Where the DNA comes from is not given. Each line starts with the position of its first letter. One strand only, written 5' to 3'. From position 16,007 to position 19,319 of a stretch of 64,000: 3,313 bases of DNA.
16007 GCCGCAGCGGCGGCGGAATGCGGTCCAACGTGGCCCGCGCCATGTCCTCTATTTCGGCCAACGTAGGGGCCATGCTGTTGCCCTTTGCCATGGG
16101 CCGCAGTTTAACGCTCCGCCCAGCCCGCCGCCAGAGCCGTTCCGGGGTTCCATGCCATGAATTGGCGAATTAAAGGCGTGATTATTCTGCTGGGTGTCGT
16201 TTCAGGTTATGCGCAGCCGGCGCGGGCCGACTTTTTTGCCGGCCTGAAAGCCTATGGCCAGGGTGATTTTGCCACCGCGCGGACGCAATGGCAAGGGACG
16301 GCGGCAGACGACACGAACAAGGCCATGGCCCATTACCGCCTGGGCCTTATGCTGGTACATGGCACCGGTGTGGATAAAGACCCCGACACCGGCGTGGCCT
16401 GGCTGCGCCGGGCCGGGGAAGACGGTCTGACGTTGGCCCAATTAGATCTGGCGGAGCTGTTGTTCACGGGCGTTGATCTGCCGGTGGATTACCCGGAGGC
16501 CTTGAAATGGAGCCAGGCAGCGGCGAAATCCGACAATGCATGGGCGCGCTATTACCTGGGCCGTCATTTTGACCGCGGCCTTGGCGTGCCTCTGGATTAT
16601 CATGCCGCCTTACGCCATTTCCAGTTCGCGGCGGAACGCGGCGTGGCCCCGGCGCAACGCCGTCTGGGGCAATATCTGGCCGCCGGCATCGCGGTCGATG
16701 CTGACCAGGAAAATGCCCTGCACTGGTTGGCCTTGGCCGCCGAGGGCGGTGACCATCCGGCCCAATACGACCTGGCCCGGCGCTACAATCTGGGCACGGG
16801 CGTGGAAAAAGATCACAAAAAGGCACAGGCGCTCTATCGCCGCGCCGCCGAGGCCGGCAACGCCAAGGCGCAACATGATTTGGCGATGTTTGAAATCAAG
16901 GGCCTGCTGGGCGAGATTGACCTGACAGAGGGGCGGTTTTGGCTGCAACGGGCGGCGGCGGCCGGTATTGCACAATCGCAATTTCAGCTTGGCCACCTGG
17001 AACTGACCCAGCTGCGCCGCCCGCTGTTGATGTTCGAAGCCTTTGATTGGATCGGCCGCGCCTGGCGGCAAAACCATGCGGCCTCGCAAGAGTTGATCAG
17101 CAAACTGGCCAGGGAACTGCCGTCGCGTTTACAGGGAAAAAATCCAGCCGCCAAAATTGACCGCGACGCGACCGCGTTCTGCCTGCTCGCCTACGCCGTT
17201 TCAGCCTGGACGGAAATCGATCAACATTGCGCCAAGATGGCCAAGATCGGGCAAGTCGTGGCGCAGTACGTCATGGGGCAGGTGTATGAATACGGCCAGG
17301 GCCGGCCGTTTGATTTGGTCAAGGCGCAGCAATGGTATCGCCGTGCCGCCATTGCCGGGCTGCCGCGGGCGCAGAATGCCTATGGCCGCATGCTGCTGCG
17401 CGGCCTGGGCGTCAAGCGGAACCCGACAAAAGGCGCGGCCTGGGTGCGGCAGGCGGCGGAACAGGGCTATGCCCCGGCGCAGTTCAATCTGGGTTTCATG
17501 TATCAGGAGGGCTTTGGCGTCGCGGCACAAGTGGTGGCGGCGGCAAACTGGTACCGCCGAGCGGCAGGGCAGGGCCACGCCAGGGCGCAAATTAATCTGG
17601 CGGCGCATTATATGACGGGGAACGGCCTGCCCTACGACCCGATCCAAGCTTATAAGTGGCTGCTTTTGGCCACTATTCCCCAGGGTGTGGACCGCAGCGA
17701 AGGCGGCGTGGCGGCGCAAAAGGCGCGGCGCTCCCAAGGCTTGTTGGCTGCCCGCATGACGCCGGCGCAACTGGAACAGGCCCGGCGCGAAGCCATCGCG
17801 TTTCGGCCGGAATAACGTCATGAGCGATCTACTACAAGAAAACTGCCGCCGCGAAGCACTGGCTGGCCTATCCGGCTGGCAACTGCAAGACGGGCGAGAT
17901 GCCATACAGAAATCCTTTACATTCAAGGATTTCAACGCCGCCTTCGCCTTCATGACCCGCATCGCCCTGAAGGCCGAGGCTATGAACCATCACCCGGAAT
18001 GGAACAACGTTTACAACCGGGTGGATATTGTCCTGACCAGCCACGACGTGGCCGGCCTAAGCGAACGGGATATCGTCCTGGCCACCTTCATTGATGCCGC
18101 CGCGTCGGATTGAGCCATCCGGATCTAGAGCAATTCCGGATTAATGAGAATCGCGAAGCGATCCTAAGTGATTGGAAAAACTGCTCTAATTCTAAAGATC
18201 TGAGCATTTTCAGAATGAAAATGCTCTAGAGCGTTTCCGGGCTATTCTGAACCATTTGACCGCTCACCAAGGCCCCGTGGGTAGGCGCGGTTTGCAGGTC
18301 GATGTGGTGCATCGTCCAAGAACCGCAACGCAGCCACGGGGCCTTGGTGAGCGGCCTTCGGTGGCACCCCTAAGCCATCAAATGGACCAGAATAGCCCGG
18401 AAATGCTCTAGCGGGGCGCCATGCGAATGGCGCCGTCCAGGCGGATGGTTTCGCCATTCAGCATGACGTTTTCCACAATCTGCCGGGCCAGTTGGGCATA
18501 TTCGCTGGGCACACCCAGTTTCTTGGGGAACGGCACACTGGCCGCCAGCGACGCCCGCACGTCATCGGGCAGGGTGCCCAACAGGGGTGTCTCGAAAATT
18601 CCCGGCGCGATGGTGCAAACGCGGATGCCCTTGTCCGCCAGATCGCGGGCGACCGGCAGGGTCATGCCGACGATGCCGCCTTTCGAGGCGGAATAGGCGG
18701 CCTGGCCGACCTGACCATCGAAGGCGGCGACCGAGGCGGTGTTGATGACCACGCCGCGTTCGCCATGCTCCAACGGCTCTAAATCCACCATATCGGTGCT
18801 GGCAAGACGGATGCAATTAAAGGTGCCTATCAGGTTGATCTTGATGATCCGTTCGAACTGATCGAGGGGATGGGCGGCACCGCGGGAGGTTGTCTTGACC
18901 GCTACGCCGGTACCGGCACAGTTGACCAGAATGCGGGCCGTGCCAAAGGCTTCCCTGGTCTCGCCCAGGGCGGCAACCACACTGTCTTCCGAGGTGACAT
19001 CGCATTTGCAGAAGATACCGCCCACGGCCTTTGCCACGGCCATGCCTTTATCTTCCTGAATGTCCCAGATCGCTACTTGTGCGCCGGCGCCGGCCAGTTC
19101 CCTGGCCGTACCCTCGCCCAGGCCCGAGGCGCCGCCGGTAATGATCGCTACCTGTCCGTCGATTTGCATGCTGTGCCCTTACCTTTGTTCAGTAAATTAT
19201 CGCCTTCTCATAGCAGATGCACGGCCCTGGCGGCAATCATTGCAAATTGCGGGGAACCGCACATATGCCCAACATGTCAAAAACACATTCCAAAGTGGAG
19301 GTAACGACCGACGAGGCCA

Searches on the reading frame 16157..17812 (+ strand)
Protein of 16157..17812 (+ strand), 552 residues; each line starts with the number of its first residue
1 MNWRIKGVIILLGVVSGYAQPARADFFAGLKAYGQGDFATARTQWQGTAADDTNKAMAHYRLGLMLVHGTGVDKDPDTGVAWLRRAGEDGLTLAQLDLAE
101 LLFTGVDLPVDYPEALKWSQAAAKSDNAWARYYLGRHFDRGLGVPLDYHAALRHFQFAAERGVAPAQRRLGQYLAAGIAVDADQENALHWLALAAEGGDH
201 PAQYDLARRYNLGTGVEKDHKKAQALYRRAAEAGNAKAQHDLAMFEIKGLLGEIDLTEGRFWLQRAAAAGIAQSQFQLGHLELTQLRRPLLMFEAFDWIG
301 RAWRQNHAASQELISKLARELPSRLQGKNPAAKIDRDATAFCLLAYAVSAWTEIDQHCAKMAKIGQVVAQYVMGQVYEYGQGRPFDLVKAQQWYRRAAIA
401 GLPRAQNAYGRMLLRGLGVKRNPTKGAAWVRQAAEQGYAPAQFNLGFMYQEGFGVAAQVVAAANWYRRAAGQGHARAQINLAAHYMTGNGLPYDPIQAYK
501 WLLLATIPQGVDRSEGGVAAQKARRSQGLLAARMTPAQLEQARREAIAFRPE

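Call 21: find_homologous_proteins(query=window:16157-17812:+, max_evalue=1e-30)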
Query window:16157-17812:+ (552 aa): 385 proteins with E <= 1e-30 among 8000 candidates; the best 120 are listed.
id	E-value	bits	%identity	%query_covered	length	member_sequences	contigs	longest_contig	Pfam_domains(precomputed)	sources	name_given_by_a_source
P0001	3.2e-189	648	64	85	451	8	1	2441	PF08238.19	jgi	jgi:TPR repeat protein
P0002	5.7e-167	575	63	76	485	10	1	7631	PF08238.19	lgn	-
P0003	1.4e-137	478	46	100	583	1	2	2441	PF08238.19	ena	-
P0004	4.7e-136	473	43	99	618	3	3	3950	PF08238.19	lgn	-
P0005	2.1e-134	467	44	100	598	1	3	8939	PF08238.19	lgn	-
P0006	5.7e-133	463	47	98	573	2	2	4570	PF08238.19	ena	-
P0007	6.2e-129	449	43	100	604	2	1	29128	PF08238.19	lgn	-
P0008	1.2e-119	419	45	98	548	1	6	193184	PF08238.19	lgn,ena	-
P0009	3.4e-117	411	44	89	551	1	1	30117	PF23310.2,PF08238.19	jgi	jgi:TPR repeat protein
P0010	5.7e-94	334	34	86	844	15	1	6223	PF13414.13,PF04212.25,PF13424.13,PF13176.13,PF13432.13,PF08238.19,PF07719.24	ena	-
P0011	1.2e-93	333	32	81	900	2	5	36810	PF11775.14,PF13414.13,PF00656.28,PF08238.19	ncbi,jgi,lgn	ncbi:MAG: TPR repeat protein [Candidatus Azotimanducaceae bacterium]|jgi:TPR repeat protein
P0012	4.3e-87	311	33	76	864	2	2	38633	PF11775.14,PF13414.13,PF00656.28,PF08238.19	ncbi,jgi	ncbi:MAG: TPR repeat protein [Candidatus Azotimanducaceae bacterium]|jgi:TPR repeat protein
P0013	3.6e-83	298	27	88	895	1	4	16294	PF13432.13,PF08238.19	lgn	-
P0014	8.3e-76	274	33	91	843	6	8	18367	PF23310.2,PF08238.19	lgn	-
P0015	8.6e-76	274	28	80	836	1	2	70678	PF23310.2,PF08238.19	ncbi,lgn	-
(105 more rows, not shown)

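Call 22: find_encoding_contigs(protein=P0002, flank=10000, max_places=3)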
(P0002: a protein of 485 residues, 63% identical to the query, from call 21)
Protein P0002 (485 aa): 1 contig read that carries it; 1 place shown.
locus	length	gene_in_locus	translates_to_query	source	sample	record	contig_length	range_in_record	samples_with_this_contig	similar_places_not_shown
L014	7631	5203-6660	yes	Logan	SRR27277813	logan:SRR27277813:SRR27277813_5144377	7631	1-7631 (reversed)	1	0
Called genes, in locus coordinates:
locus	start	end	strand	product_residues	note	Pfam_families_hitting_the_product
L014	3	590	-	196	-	?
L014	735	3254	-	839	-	PF12704:MacB_PCD (weak), PF02687:FtsX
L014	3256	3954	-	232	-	PF00005:ABC_tran, PF13304:AAA_21 (faint)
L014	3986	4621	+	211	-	PF00657:Lipase_GDSL, PF25182:NonGDSL (weak), PF13472:Lipase_GDSL_2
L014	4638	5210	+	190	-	PF02834:LigT_PEase, PF13563:2_5_RNA_ligase2, PF02834:LigT_PEase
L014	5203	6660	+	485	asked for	PF08238:Sel1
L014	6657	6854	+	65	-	-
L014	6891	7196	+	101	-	PF01329:Pterin_4a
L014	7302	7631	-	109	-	?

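Call 23: find_encoding_contigs(protein=P0008, flank=10000, max_places=3)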
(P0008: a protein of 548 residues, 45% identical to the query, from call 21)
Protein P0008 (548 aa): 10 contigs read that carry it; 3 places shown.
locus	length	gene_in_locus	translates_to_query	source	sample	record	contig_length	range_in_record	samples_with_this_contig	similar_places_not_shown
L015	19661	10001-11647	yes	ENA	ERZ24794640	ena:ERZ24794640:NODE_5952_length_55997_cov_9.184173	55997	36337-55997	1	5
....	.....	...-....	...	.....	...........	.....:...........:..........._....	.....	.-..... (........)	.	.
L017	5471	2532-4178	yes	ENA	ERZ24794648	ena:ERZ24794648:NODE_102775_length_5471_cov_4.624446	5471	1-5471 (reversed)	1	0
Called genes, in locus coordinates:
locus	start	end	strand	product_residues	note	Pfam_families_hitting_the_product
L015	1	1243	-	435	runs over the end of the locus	-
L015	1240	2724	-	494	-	PF07364:DUF1485, PF07171:MlrC_C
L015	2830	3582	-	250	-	PF01027:Bax1-I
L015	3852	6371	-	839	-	PF12704:MacB_PCD, PF02687:FtsX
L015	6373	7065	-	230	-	PF00005:ABC_tran, PF13304:AAA_21 (faint)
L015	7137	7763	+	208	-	PF25182:NonGDSL, PF00657:Lipase_GDSL, PF13472:Lipase_GDSL_2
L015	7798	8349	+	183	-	PF02834:LigT_PEase, PF10469:AKAP7_NLS (weak), PF13563:2_5_RNA_ligase2, PF02834:LigT_PEase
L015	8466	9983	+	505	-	PF07690:MFS_1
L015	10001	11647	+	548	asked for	PF08238:Sel1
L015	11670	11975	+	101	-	PF01329:Pterin_4a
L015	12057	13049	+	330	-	PF10095:DUF2333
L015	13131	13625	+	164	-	PF00582:Usp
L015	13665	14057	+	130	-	PF01042:Ribonuc_L-PSP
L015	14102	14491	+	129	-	PF01124:MAPEG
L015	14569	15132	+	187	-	PF08712:Nfu_N, PF01106:NifU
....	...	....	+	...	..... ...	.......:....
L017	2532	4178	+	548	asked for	PF08238:Sel1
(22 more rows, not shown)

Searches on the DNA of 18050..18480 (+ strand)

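Call 29: search_rna_families(source=window, start=18050, end=18480, threshold=evalue, max_evalue=5)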
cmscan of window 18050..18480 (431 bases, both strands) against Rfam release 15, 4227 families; matches with E-value up to 5: 2.
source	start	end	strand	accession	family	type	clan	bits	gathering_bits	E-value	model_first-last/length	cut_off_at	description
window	18265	18347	-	RF04028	mir-7948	Gene; miRNA;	-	19.6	82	0.19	1-63/63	no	mir-7948 microRNA precursor family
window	18258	18356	-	RF02532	MNV_3UTR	Cis-reg;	-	11.5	70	3.9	25-117/222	no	Murine norovirus 3'UTR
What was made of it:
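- On Rfam RNA families: Nothing relevant appears at E up to 5 over 18050-18480 (call 29).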

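Call 30: search_dna_similar(query=window:18120-18415:+, collection=plasmids, mode=distant, max_evalue=0.01)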
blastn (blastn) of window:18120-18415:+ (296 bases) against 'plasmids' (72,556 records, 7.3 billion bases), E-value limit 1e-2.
Records with a match: 1; places in all: 1; records where one place covers at least 80% of the query: 0.
Best place of each record, by identity: 80-90% 1.
By first word of the organism name: Vibrio 1.
By predicted mobility (MOB-suite, as given by PLSDB): non-mobilizable 1.
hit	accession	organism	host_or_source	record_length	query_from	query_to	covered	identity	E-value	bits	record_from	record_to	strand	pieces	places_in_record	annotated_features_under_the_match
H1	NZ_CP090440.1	Vibrio maritimus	Skeletonema costatum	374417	94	151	20%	81.4%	1e-4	55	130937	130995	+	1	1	DUF1800 family protein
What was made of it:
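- Tried and rejected: Copy 2 plus MITE2 gave only a spurious Vibrio hit (call 30).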

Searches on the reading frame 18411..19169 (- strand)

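Call 79: search_protein_families(library=pfam, proteins=[window:18411-19169:-], max_evalue=0.00001)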
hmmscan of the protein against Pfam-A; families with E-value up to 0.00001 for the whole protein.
window:18411-19169:- (253 aa): 2 families
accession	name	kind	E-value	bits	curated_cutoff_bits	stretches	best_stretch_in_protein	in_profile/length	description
PF00106.31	adh_short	-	4.1e-46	157.4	26.6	1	6-202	1-192/195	short chain dehydrogenase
PF13561.12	adh_short_C2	-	6.3e-39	134.4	27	1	14-246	3-233/236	Enoyl-(Acyl carrier protein) reductase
